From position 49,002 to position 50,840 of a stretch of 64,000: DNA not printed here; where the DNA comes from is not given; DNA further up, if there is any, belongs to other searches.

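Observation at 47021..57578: Nine-gene, translationally coupled operon fusing glycan synthesis and flipping with two PorV-like barrels and a T9SS cargo propeller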

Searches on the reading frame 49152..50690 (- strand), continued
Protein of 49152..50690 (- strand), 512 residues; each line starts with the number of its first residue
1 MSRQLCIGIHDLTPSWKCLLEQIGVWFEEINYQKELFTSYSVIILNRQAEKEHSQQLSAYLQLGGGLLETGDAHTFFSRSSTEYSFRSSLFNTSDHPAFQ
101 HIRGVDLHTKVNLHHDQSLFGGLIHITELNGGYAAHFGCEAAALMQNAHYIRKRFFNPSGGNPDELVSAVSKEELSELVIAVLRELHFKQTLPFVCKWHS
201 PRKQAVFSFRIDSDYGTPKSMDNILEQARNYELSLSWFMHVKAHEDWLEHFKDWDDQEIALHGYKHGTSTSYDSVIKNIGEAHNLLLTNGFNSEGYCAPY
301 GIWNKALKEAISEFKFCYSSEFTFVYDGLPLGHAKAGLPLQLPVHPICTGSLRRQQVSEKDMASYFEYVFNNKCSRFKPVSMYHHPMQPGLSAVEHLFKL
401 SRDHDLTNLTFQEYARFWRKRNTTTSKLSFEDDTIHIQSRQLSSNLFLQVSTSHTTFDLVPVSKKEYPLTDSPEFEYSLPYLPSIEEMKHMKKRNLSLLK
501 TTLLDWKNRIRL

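Call 33: search_protein_families(library=ncbifam, proteins=[L079:6548-9013:+, L079:1282-2988:+, L078:7018-7935:+, L078:8006-9430:+, L078:9427-10983:+, L061:3599-4498:+, L061:5210-6466:+, L057:5606-7516:-, L057:13887-15770:+, L057:7537-8616:+], max_evalue=0.01)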
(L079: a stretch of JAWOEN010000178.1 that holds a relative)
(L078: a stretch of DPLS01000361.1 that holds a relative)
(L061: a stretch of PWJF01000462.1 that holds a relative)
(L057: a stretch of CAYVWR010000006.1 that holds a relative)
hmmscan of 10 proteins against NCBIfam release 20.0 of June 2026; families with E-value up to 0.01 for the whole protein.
L079:6548-9013:+ (821 aa): 5 families
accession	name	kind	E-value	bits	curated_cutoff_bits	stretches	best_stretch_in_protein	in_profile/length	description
NF052228.1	T9SS_PorZ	equivalog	1.3e-46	159.4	260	2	648-820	592-756/757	type IX secretion system anionic LPS delivery protein PorZ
NF033707.1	T9SS_sortase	equivalog_domain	1.4e-07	29.6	420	1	708-808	976-1078/1095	type IX secretion system sortase PorU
TIGR04183.1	Por_Secre_tail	domain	1.1e-06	28.5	23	1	733-818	1-70/72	T9SS type A sorting domain-containing protein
TIGR04131.1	Bac_Flav_CTERM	domain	6.3e-05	23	35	1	734-821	3-85/85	T9SS type B sorting domain-containing protein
NF045728.1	glycosyl_F510_1955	equivalog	0.0085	15.4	175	0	185-247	118-178/246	F510_1955 family glycosylhydrolase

L079:1282-2988:+ (568 aa): 0 families

L078:7018-7935:+ (305 aa): 6 families
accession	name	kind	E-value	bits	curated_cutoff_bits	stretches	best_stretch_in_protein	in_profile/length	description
TIGR00950.1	2A78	equivalog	7.3e-31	107.5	230.2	1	47-300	11-264/264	carboxylate/amino acid/amine transporter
NF050091.1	ArAmAcExpYddG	equivalog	6.9e-19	68.4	300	1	43-302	26-282/285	aromatic amino acid exporter YddG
NF008432.0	PRK11272.1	equivalog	4.7e-17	62.2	270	1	31-302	20-285/294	drug/metabolite exporter YedA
NF008523.0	PRK11453.1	equivalog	1.4e-09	37.9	472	1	26-305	9-288/299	O-acetylserine/cysteine exporter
NF008676.0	PRK11689.1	equivalog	2.8e-08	33.2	194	1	59-301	41-286/297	aromatic amino acid DMT transporter YddG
TIGR00688.1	rarD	equivalog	5.5e-07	29.3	130.15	1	75-279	62-255/256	EamA family transporter RarD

L078:8006-9430:+ (474 aa): 4 families
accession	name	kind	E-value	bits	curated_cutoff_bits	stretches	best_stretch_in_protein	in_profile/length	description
NF047421.1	YfmH_fam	equivalog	1.9e-20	73.5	250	1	97-468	58-422/425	EF-P 5-aminopentanol modification-associated protein YfmH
NF011681.0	PRK15101.1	equivalog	1.1e-12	46.8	765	1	87-269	73-257/961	pitrilysin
NF047422.1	YfmF_fam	equivalog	1.2e-10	40.9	285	1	195-456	146-401/412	EF-P 5-aminopentanol modification-associated protein YfmF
TIGR02110.1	PQQ_syn_pqqF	equivalog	5.9e-07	28.6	320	1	85-270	27-213/697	pyrroloquinoline quinone biosynthesis protein PqqF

L078:9427-10983:+ (518 aa): 1 family
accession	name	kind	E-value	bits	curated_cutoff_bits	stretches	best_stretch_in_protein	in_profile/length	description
NF047422.1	YfmF_fam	equivalog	2.1e-05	23.6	285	1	111-286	97-277/412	EF-P 5-aminopentanol modification-associated protein YfmF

L061:3599-4498:+ (299 aa): 6 families
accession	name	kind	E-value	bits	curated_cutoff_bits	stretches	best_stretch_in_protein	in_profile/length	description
TIGR00950.1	2A78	equivalog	6.2e-32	111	230.2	2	16-274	4-259/264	carboxylate/amino acid/amine transporter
NF050091.1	ArAmAcExpYddG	equivalog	1.2e-17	64.4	300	2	31-168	34-172/285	aromatic amino acid exporter YddG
NF008432.0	PRK11272.1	equivalog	2.8e-17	62.9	270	1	11-288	20-291/294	drug/metabolite exporter YedA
NF008523.0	PRK11453.1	equivalog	1.7e-09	37.7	472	1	14-280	17-283/299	O-acetylserine/cysteine exporter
NF008676.0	PRK11689.1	equivalog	1.4e-08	34.2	194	1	37-282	39-287/297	aromatic amino acid DMT transporter YddG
TIGR00688.1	rarD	equivalog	0.0016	18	130.15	1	44-259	45-255/256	EamA family transporter RarD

L061:5210-6466:+ (418 aa): 3 families
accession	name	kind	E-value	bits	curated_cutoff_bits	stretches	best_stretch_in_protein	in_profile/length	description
NF053884.1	SulfPermCysPBac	equivalog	4.2e-37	127.8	400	2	191-411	108-314/354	sulfate permease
NF033774.1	phos_trans_PitA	exception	8.3e-24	84.1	800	2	297-410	378-492/498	inorganic phosphate transporter PitA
NF008601.2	PRK11569.1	equivalog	0.0032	16.7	380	0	352-389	51-88/276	glyoxylate bypass operon transcriptional repressor IclR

L057:5606-7516:- (636 aa): 0 families

L057:13887-15770:+ (627 aa): 0 families

L057:7537-8616:+ (359 aa): 11 families
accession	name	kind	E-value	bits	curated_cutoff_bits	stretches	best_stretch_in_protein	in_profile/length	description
NF041876.1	EPS_EpsE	equivalog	4.1e-12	46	400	1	238-344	277-388/389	exopolysaccharide biosynthesis GT4 family glycosyltransferase EpsE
TIGR03088.1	stp2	hypoth_equivalog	5.1e-08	32.3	409.05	1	255-342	271-363/374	TIGR03088 family PEP-CTERM/XrtA system glycosyltransferase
TIGR03449.1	mycothiol_MshA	equivalog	2.2e-07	30.2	462.5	1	236-322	283-371/406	D-inositol-3-phosphate glycosyltransferase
TIGR02149.1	glgA_Coryne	subfamily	3.3e-06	26.5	302.4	1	241-340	268-378/391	glycogen synthase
NF038229.1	Glyco4_Geo_Pelo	equivalog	4.3e-06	26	400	1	130-350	101-334/338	GPMC system family 4 glycosyltransferase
NF047684.1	TeichurnBiosyTuaC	equivalog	1.2e-05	24.5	550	1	134-315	160-349/391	teichuronic acid biosynthesis protein TuaC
NF038298.1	EPS_HpsO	equivalog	0.001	17.9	575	1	271-339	303-374/388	hormogonium polysaccharide biosynthesis glycosyltransferase HpsO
TIGR03999.1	thiol_BshA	equivalog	0.0028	16.6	273.7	1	257-340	273-361/375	N-acetyl-alpha-D-glucosaminyl L-malate synthase BshA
NF011726.0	PRK15179.1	equivalog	0.0058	15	733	1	259-309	594-646/694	Vi polysaccharide biosynthesis protein TviE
TIGR04047.1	MSMEG_0565_glyc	hypoth_equivalog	0.0069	15.5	259.85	0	237-340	258-362/373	MSMEG_0565 family glycosyltransferase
NF041879.1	EPS_EpsH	equivalog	0.0082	14.9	800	0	250-339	306-403/431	exopolysaccharide biosynthesis glycosyltransferase EpsH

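Call 36: predict_structure(alignment_id=A3)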
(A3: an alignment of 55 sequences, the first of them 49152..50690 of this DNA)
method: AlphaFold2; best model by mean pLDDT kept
length: 512 residues; sequences in the alignment: 55
mean_pLDDT: 94.5   pTM: 0.94
mean pLDDT of the five models: 94.5, 94.5, 93.8, 93.7, 93.0
residues with pLDDT >= 90: 462; 70-90: 35; 50-70: 15; < 50: 0
segments of 3 or more residues with pLDDT < 50: none
pLDDT, mean of each block of 10 residues (from residue 1): 95 98 98 97 97 97 98 94 97 94 96 96 97 97 96 93 95 98 98 98 97 95 97 98 95 94 91 97 97 94 94 97 97 96 97 93 97 97 95 97 98 97 95 94 85 97 94 91 92 74 68 57
secondary structure, 60 per line:
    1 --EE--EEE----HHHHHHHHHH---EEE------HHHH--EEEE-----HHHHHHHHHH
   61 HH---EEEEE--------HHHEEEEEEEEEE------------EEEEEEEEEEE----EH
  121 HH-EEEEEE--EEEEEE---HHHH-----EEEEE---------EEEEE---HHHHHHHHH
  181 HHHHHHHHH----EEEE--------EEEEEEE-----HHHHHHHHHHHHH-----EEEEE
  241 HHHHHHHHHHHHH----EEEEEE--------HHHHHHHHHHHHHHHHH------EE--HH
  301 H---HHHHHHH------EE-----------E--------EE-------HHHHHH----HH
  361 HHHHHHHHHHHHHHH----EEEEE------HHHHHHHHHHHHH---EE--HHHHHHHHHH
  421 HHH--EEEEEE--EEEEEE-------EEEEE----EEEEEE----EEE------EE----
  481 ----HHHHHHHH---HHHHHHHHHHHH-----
elements in order: E7-9 H14-23 E27-29 H36-39 E42-45 H51-62 E66-70 E82-91 E104-114 E124-129 E132-137 H141-144 E150-154 E164-168 H172-189 E194-197 E206-212 H218-230 E236-240 H241-253 E258-263 H272-288 H305-311 H349-354 H359-375 E380-384 H391-403 H411-423 E426-431 E434-439 E447-451 E456-461 E466-468 H485-492 H496-507

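Call 39: fold_search(model_id=the predicted structure, library=pdb)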
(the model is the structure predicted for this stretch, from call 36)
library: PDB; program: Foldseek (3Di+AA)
matches with E <= 10: 1283; with E <= 0.001: 87
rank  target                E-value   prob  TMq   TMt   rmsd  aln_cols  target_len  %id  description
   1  6h8n_B                1.2e-08  1.00  0.33  0.76   3.2       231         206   15  Structure of peptidoglycan deacetylase PdaC from Bacillus subtilis - mutant D285S (released 2019-11-13)
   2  6h8l_B                1.8e-08  1.00  0.33  0.76   3.2       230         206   15  Structure of peptidoglycan deacetylase PdaC from Bacillus subtilis (released 2019-11-13)
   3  3qbu_A                2.4e-08  1.00  0.35  0.59   7.0       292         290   17  Crystal structure of putative peptidoglycan deactelyase (HP0310) from Helicobacter pylori (released 2011-05-25)
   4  6h8n_A                3.8e-08  1.00  0.33  0.76   3.3       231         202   15  Structure of peptidoglycan deacetylase PdaC from Bacillus subtilis - mutant D285S (released 2019-11-13)
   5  6h8l_A                5.7e-08  1.00  0.33  0.77   3.3       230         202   15  Structure of peptidoglycan deacetylase PdaC from Bacillus subtilis (released 2019-11-13)
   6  8t0j                  8.0e-08  1.00  0.32  0.58   7.5       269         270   15  Salmonella Typhimurium ArnD (released 2023-10-18)
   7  3rxz_B                1.5e-07  1.00  0.36  0.63   4.2       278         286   15  Crystal structure of putative polysaccharide deacetylase from Mycobacterium smegmatis (released 2011-06-22)
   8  3rxz_C                1.7e-07  1.00  0.39  0.67   3.3       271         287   17  Crystal structure of putative polysaccharide deacetylase from Mycobacterium smegmatis (released 2011-06-22)
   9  1z7a_C                2.1e-07  1.00  0.37  0.61   4.0       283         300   15  Crystal structure of probable Polysaccharide deacetylase from Pseudomonas aeruginosa PAO1 (released 2005-05-10)
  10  1z7a_A                2.6e-07  1.00  0.36  0.60   4.7       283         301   16  Crystal structure of probable Polysaccharide deacetylase from Pseudomonas aeruginosa PAO1 (released 2005-05-10)
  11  7fbw                  3.9e-07  1.00  0.31  0.80   3.1       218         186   15  Acetylxylan esterase from Caldanaerobacter subterraneus subsp. tengcongensis (released 2021-10-27)
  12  7bkf                  5.2e-07  1.00  0.32  0.56   3.1       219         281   13  Crystal structure of WT BA3943, a CE4 family pseudoenzyme from Bacillus Anthracis (released 2021-05-19)
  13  1k1w                  9.8e-07  1.00  0.31  0.26   5.6       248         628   11  Crystal structure of 4-alpha-glucanotransferase from thermococcus litoralis (released 2003-06-17)
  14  2c1g                  1.0e-06  1.00  0.31  0.40   3.0       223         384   15  Structure of Streptococcus pneumoniae peptidoglycan deacetylase (SpPgdA) (released 2005-09-15)
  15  6hm9                  1.2e-06  1.00  0.32  0.58   3.0       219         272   12  Crystal structure of a BA3943 mutant,a CE4 family pseudoenzyme with restored enzymatic activity. (released 2019-10-09)
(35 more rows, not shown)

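Call 46: find_encoding_contigs(protein=P0107, flank=10000, max_places=2)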
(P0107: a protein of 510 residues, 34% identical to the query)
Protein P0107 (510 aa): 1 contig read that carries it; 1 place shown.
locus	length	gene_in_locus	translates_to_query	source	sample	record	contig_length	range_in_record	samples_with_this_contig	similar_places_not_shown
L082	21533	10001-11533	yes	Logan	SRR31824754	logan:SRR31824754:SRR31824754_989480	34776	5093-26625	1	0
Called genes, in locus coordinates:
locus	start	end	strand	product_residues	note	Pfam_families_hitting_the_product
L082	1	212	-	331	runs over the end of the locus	PF00579:tRNA-synt_1b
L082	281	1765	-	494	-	PF04715:, PF00425:Chorismate_bind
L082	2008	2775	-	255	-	PF14451:Ub-Mut7C, PF01927:Mut7-C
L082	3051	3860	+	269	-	-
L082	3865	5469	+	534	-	PF14870:PSII_BNR (faint), PF25852:DUF6242_C (faint), PF15902:Sortilin-Vps10 (faint), PF02012:BNR (faint), PF13860:FlgD_ig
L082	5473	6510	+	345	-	-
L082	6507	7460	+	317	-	-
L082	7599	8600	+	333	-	PF13439:Glyco_transf_4 (weak), PF00534:Glycos_transf_1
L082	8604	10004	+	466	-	PF01943:Polysacc_synt, PF13440:Polysacc_synt_3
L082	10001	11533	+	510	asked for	PF01522:Polysacc_deac_1 (faint)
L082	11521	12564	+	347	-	PF13439:Glyco_transf_4 (weak), PF00534:Glycos_transf_1, PF13692:Glyco_trans_1_4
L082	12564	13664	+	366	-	PF02350:Epimerase_2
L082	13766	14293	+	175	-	-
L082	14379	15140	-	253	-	PF01975:SurE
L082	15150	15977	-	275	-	PF02548:Pantoate_transf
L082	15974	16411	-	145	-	PF22817:ApeP-like, PF07977:FabA, PF22818:ApeI-like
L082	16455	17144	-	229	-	PF01209:Ubie_methyltran, PF13489:Methyltransf_23, PF13847:Methyltransf_31, PF08241:Methyltransf_11, PF08242:Methyltransf_12 (weak), PF13649:Methyltransf_25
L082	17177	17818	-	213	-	PF00300:His_Phos_1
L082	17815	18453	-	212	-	-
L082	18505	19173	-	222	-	-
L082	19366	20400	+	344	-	PF13413:HTH_25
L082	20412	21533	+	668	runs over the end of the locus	PF22745:Nlig-Ia, PF01653:DNA_ligase_aden, PF03120:OB_DNA_ligase, PF03119:DNA_ligase_ZBD, PF12826:HHH_2, PF00533:BRCT, PF12738:PTCB-BRCT, PF16589:BRCT_2 (weak), +1 more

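Call 47: find_encoding_contigs(protein=P0101, flank=10000, max_places=2)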
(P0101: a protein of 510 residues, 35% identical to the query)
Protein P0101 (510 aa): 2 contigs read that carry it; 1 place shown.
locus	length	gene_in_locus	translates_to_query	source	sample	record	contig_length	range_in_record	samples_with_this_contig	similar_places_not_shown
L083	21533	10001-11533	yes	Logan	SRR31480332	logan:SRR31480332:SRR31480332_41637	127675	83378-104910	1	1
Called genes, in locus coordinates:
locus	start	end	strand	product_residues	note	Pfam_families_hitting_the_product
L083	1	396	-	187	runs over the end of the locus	PF00117:GATase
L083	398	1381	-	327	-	PF00579:tRNA-synt_1b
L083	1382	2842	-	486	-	PF04715:, PF00425:Chorismate_bind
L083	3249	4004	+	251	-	-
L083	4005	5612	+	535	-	PF15902:Sortilin-Vps10 (faint), PF13860:FlgD_ig (weak)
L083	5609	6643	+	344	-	-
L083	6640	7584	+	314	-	-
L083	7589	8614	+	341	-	PF13439:Glyco_transf_4 (faint), PF00534:Glycos_transf_1 (weak), PF13692:Glyco_trans_1_4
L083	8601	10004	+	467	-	PF01943:Polysacc_synt, PF13440:Polysacc_synt_3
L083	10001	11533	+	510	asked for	PF01522:Polysacc_deac_1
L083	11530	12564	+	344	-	PF13439:Glyco_transf_4 (faint), PF00534:Glycos_transf_1, PF13692:Glyco_trans_1_4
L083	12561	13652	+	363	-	PF02350:Epimerase_2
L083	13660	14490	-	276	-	PF01066:CDP-OH_P_transf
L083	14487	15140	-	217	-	PF02666:PS_Dcarbxylase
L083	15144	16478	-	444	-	PF02163:Peptidase_M50, PF00595:PDZ (faint), PF21558:Pept_S41_N_bact (faint), PF13180:PDZ_2, PF17820:PDZ_6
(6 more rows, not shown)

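Call 49: find_homologous_proteins(query=A6, max_evalue=0.001)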
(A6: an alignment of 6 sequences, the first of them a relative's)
Query A6 (6 sequences) (508 aa, profile of the alignment): 184 proteins with E <= 0.001 among 8000 candidates; the best 120 are listed.
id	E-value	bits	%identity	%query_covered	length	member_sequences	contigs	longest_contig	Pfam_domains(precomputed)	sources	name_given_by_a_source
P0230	1.0e-212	726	100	100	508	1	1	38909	-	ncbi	ncbi:MAG: hypothetical protein R6U84_09095 [Candidatus Cloacimonadales bacterium]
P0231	2.6e-187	642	36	84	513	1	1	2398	-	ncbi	ncbi:MAG: hypothetical protein ABI623_07880, partial [bacterium]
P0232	2.5e-182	625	72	100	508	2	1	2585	-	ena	-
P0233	8.5e-180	617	32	93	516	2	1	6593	PF01522.27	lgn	-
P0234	9.3e-178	610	33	89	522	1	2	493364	-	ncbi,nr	ncbi:MAG: hypothetical protein KF749_18270 [Bacteroidetes bacterium]|nr:hypothetical protein [Bacter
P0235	2.5e-170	586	32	84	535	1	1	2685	-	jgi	jgi:hypothetical protein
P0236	5.4e-170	585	41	99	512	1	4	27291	PF01522.27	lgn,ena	-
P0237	7.6e-170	584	41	99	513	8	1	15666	-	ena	-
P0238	7.1e-169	581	36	99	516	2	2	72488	PF01522.27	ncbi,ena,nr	ncbi:MAG: polysaccharide deacetylase family protein [Candidatus Cloacimonetes bacterium]|nr:polysacc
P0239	9.4e-169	580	35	99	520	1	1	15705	PF10096.15,PF01522.27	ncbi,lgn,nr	ncbi:MAG: polysaccharide deacetylase family protein [Candidatus Cloacimonadota bacterium]|nr:polysac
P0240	2.6e-168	579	41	100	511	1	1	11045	-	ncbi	-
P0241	7.2e-168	578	37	99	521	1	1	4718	PF01522.27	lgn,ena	-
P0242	2.1e-167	576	34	99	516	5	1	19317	PF10096.15,PF01522.27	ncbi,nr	ncbi:MAG: polysaccharide deacetylase family protein [Candidatus Cloacimonetes bacterium]|nr:polysacc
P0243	4.3e-167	575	40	100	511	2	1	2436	-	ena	-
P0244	1.4e-166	573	37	99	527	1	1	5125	PF10096.15,PF01522.27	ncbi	-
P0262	1.9e-159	550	39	100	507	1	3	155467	-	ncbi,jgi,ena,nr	ncbi:MAG: hypothetical protein P9L97_01215 [Candidatus Tenebribacter davisii]|nr:hypothetical protei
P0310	1.0e-150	521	44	100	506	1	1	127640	PF01522.27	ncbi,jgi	jgi:Polysaccharide deacetylase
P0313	3.8e-150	519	35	100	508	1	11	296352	-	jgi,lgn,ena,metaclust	metaclust:\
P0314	5.9e-150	518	35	100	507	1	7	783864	-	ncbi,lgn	-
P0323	1.1e-147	511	34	95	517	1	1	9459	-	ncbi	ncbi:MAG: hypothetical protein ACE5GH_00540 [Fidelibacterota bacterium]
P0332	2.8e-146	506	35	99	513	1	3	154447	-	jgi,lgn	jgi:hypothetical protein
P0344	3.5e-144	499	36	100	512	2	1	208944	PF01522.27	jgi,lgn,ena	-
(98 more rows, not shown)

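Call 50: find_encoding_contigs(protein=P0234, flank=10000, max_places=1)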
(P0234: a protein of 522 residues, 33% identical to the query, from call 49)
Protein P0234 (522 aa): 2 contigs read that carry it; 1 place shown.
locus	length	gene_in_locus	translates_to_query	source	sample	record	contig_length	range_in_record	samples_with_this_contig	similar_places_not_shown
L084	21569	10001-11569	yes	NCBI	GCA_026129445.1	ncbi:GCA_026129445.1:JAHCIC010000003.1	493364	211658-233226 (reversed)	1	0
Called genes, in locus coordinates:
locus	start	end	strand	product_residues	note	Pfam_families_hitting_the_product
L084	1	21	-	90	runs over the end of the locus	-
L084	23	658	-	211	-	PF07638:Sigma70_ECF (weak), PF04542:Sigma70_r2, PF08281:Sigma70_r4_2, PF04545:Sigma70_r4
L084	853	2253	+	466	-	PF06386:GvpL_GvpF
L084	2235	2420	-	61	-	PF14255:Zn_ribbon_21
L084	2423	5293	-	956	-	PF02739:5_3_exonuc_N, PF01367:5_3_exonuc, PF01612:DNA_pol_A_exo1, PF22619:DNA_polI_exo1, PF00476:DNA_pol_A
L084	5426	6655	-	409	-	PF05977:MFS_3 (faint), PF07690:MFS_1, PF00083:Sugar_tr, PF13347:MFS_2, PF00083:Sugar_tr (weak), PF07690:MFS_1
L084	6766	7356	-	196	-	-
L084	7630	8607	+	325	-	PF00534:Glycos_transf_1, PF13692:Glyco_trans_1_4, PF13524:Glyco_trans_1_2 (weak)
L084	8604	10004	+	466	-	PF01943:Polysacc_synt, PF13440:Polysacc_synt_3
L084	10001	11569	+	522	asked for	-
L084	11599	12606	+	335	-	PF13579:Glyco_trans_4_4 (faint), PF13439:Glyco_transf_4, PF00534:Glycos_transf_1, PF13692:Glyco_trans_1_4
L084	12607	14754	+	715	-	PF00515:TPR_1 (weak), PF00515:TPR_1, PF13181:TPR_8 (weak), PF13432:TPR_16, PF00515:TPR_1 (weak), PF13414:TPR_11 (weak), PF13424:TPR_12 (weak), PF13414:TPR_11, +14 more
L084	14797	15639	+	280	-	PF02540:NAD_synthase, PF03054:tRNA_Me_trans (faint), PF06508:QueC (faint)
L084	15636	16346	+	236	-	PF00590:TP_methylase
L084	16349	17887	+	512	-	PF00128:Alpha-amylase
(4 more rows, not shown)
